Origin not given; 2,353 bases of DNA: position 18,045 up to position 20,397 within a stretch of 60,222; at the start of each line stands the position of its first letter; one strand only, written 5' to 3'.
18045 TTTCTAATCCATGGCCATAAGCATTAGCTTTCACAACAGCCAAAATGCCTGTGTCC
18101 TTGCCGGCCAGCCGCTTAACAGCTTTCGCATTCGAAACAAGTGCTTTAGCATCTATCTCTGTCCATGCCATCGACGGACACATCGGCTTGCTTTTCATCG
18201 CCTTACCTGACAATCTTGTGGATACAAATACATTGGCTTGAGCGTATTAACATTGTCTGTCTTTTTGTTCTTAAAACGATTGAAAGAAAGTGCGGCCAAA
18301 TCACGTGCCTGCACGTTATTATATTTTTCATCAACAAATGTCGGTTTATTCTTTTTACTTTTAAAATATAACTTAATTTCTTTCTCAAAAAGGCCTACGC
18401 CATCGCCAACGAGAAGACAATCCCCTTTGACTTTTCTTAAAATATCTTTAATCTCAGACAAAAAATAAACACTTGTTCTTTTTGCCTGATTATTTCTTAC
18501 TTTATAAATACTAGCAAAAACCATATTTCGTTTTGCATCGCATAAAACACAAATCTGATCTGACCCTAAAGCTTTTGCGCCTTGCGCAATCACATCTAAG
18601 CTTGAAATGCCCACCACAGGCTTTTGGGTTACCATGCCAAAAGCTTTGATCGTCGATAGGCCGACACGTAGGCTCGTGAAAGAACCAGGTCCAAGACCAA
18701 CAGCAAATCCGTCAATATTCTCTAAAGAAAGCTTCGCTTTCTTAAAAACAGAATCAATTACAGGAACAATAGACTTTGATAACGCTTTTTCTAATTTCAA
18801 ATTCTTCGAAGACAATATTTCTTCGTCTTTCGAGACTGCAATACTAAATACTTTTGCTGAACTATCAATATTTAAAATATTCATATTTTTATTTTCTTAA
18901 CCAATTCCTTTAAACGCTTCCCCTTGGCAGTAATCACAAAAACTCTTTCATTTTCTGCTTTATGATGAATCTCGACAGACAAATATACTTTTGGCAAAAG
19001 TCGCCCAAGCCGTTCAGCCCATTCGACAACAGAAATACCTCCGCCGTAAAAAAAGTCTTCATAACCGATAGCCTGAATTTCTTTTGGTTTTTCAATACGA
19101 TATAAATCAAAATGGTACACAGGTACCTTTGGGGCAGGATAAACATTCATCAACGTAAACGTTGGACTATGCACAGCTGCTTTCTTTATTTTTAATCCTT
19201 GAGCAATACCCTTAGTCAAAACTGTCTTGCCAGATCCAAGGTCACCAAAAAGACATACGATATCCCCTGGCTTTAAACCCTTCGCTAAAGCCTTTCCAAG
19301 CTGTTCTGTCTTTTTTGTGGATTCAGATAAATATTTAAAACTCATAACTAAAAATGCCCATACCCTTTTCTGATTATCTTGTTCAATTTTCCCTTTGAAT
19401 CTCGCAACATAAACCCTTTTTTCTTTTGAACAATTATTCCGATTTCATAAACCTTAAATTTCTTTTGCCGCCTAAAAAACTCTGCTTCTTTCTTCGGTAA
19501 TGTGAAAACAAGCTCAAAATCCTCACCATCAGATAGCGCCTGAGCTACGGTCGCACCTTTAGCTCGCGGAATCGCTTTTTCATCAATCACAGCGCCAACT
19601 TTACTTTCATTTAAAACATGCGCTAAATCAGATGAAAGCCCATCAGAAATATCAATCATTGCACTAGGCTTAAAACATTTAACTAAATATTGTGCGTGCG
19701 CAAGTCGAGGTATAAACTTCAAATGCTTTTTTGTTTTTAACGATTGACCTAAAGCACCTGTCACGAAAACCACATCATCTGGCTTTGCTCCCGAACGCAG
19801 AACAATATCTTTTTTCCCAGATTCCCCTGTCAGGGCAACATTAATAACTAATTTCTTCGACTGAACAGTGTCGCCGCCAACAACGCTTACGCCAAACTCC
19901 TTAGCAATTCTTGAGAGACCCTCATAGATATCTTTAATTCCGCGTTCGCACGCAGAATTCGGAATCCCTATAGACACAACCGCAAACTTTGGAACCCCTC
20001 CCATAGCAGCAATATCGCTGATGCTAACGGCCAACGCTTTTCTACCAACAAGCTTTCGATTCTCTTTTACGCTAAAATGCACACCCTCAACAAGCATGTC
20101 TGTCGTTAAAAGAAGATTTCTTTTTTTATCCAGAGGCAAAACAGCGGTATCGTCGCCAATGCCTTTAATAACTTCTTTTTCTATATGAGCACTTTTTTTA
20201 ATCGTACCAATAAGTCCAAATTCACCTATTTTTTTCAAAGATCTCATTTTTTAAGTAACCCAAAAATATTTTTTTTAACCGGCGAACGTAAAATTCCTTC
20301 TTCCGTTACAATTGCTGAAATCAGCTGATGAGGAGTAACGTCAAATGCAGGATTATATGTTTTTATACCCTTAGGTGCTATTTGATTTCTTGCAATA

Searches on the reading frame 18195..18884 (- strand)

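Call 58: search_protein_families(library=pfam, proteins=[window:18195-18884:-], max_evalue=0.00001)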
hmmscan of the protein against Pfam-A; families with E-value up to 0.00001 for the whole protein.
window:18195-18884:- (229 aa): 1 family
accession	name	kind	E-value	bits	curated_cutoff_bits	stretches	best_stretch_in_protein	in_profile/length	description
PF00814.31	TsaD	-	2.7e-25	90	24.8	1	32-153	26-157/264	tRNA N6-adenosine threonylcarbamoyltransferase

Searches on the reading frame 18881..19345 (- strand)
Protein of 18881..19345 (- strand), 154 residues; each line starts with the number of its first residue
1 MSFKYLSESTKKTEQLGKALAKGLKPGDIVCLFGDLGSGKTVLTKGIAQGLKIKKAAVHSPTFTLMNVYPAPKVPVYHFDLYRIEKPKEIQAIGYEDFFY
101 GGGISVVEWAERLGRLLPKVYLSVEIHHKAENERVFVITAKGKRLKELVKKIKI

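Call 58: search_protein_families(library=pfam, proteins=[window:18881-19345:-], max_evalue=0.00001)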
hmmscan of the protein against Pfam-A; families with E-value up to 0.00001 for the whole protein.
window:18881-19345:- (154 aa): 1 family
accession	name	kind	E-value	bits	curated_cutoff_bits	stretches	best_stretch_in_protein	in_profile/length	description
PF02367.23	TsaE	-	1.7e-41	141.6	26.6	1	8-134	2-126/128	Threonylcarbamoyl adenosine biosynthesis protein TsaE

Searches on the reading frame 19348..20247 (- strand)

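Call 58: search_protein_families(library=pfam, proteins=[window:19348-20247:-], max_evalue=0.00001)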
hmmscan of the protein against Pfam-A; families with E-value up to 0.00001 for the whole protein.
window:19348-20247:- (299 aa): 2 families
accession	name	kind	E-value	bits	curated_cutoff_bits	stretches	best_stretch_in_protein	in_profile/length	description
PF00586.29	AIRS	-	5.1e-28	98.2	24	1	31-142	1-111/112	AIR synthase related protein, N-terminal domain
PF02769.27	AIRS_C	-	6.2e-09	36.6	23.1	1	157-278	33-151/156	AIR synthase related protein, C-terminal domain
